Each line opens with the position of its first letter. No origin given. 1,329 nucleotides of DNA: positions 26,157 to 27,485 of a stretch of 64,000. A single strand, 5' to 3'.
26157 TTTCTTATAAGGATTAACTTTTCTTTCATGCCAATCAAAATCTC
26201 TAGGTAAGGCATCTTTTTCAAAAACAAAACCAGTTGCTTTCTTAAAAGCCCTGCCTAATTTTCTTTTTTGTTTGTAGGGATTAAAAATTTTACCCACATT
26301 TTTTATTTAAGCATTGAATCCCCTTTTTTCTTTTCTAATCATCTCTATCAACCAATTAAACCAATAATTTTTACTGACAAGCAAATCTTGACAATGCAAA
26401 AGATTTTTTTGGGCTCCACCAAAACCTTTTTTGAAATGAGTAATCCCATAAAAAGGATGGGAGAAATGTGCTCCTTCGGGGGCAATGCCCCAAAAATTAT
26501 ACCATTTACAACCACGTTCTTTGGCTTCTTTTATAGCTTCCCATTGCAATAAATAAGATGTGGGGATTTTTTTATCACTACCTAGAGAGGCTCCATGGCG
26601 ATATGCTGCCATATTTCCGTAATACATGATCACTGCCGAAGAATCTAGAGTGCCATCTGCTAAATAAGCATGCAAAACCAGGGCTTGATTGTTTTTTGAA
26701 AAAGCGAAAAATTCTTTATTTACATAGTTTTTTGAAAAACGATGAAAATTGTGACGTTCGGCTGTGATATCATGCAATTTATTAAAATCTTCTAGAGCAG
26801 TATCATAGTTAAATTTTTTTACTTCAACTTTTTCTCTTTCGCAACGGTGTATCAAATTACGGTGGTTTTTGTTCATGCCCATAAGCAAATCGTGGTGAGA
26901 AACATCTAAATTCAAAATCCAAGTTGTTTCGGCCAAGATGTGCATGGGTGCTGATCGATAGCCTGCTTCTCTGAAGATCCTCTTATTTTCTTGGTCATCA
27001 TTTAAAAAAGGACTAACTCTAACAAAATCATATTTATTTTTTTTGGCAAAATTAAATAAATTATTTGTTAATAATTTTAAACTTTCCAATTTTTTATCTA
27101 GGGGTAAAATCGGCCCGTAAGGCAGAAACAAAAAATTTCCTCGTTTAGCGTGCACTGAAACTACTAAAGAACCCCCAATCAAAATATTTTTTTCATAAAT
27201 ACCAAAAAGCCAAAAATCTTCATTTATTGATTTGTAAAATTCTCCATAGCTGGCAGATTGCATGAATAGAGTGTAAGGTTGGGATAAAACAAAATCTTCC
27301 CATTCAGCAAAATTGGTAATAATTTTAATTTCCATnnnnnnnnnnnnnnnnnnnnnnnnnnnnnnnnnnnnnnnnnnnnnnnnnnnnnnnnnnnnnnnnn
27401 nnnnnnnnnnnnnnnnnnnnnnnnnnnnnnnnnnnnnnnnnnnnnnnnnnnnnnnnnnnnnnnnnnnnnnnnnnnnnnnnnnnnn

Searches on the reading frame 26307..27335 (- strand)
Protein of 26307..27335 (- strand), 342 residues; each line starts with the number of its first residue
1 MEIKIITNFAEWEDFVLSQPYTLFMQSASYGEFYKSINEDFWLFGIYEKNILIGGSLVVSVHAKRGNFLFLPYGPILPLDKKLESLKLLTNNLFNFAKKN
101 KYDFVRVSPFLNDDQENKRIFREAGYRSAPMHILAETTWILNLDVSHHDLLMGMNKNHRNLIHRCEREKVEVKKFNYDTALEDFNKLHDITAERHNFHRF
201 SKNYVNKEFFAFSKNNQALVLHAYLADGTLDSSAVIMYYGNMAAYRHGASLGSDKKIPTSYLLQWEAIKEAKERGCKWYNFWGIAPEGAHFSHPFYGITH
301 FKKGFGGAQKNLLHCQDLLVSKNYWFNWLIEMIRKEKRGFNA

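Call 86: search_protein_families(library=pfam, proteins=[window:26307-27335:-], max_evalue=0.0001)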
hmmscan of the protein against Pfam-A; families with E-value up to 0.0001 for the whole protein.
window:26307-27335:- (342 aa): 2 families
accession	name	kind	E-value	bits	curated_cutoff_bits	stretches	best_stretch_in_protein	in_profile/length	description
PF02388.22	FemAB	-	2.4e-30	106.1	24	2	10-220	4-233/406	FemAB family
PF13480.13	Acetyltransf_6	-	1.2e-07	32.4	22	1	157-283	2-136/143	Acetyltransferase (GNAT) domain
